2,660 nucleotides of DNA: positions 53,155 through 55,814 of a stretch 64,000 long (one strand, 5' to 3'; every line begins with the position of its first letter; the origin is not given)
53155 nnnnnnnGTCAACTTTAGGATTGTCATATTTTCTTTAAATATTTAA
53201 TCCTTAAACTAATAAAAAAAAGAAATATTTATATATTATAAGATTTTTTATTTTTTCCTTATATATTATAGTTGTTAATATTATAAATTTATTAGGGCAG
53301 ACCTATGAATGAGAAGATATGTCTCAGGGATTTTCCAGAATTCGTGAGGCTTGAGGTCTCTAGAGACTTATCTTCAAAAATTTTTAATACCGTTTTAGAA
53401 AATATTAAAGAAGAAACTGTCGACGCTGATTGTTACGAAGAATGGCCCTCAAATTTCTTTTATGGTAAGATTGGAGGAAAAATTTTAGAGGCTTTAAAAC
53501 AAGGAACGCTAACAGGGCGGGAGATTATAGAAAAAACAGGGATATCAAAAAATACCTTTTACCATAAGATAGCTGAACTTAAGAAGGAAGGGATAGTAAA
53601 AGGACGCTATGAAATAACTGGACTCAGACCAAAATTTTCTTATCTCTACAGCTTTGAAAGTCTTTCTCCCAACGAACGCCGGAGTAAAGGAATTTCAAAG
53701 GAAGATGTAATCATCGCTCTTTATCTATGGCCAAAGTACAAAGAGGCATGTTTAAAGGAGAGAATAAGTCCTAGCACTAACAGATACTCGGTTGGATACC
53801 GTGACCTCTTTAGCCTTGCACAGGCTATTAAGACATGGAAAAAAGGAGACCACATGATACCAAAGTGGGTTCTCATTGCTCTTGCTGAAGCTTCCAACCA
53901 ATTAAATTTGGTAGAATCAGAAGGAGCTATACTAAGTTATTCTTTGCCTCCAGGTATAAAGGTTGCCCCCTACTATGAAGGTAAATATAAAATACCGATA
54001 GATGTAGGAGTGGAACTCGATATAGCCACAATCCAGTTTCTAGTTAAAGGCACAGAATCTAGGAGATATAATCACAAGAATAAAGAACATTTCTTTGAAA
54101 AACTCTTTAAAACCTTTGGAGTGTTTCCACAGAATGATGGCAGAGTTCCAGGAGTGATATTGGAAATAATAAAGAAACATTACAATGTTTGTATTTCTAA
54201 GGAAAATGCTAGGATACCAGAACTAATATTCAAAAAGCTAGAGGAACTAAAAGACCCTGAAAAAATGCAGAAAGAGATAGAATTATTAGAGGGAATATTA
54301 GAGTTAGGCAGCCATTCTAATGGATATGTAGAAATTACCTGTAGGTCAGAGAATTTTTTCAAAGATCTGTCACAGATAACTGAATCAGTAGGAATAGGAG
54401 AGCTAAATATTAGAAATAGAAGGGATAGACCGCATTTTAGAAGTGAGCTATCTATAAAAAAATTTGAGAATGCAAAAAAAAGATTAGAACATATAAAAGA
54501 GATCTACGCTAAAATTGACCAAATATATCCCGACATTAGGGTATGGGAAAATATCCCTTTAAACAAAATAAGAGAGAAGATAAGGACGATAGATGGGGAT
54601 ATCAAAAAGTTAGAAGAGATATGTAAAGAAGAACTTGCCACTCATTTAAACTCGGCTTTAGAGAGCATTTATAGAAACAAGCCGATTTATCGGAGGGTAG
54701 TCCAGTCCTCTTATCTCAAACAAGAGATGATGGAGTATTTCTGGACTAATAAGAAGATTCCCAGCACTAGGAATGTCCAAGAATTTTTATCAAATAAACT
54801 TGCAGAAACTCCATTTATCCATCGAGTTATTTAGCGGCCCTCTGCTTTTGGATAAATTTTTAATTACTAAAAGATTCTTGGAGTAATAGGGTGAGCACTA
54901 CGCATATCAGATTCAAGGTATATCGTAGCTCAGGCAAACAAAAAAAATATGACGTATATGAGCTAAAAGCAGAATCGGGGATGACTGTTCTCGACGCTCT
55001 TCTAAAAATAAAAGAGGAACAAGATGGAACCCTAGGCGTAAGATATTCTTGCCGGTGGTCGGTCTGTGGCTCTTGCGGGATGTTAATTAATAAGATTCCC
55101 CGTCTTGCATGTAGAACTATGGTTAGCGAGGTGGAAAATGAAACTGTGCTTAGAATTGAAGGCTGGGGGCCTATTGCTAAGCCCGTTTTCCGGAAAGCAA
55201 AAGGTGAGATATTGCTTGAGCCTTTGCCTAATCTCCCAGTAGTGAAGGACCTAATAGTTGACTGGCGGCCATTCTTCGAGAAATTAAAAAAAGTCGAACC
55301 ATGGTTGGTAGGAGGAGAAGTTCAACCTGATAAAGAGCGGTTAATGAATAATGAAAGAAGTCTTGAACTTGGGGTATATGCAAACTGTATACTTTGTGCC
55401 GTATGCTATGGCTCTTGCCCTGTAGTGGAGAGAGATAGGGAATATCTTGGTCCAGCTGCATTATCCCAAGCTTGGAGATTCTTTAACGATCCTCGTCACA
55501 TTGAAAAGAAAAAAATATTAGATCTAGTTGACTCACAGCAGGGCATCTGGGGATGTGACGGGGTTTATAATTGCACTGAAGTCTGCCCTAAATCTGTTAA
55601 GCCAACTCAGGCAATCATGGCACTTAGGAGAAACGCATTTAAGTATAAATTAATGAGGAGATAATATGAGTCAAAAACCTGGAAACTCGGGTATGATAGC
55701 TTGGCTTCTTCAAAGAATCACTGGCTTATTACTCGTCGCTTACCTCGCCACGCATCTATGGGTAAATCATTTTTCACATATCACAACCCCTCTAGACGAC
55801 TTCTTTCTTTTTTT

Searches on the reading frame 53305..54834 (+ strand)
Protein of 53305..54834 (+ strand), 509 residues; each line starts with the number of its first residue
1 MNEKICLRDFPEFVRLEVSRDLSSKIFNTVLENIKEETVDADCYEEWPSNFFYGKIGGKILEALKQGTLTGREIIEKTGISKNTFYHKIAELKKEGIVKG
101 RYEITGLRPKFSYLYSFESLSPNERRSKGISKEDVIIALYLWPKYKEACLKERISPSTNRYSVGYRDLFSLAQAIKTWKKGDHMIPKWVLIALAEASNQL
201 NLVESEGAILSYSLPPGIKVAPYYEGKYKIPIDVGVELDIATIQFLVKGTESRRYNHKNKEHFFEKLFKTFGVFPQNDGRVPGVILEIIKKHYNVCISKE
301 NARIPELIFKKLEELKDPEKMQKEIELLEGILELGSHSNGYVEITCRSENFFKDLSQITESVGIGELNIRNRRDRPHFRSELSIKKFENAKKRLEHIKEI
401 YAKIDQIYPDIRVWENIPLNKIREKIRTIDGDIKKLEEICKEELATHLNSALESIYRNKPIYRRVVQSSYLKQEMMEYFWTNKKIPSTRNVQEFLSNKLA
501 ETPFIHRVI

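Call 16: search_protein_families(library=pfam, proteins=[window:53305-54834:+], max_evalue=0.00001)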
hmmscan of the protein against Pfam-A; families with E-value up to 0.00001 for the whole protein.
window:53305-54834:+ (509 aa): 2 families
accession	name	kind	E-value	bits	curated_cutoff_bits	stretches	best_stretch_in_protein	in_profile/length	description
PF08279.18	HTH_11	-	1.2e-06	28.7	25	0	59-106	4-48/55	HTH domain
PF13412.12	HTH_24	-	5.1e-06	26.4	21.9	0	58-99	6-48/48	Winged helix-turn-helix DNA-binding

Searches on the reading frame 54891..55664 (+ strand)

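Call 16: search_protein_families(library=pfam, proteins=[window:54891-55664:+], max_evalue=0.00001)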
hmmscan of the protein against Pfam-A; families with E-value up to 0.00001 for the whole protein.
window:54891-55664:+ (257 aa): 4 families
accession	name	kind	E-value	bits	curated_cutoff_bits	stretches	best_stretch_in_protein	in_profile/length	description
PF13085.11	Fer2_3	-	5.3e-28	97.6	27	1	8-130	2-107/107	2Fe-2S iron-sulfur cluster binding domain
PF13183.11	Fer4_8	-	5.6e-10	40.1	27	1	165-236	4-68/68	4Fe-4S dicluster domain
PF13237.11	Fer4_10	-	1.8e-07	31.4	25.5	1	164-233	7-53/53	4Fe-4S dicluster domain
PF13534.11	Fer4_17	-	6.8e-06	27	22.2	1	165-236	1-60/61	4Fe-4S dicluster domain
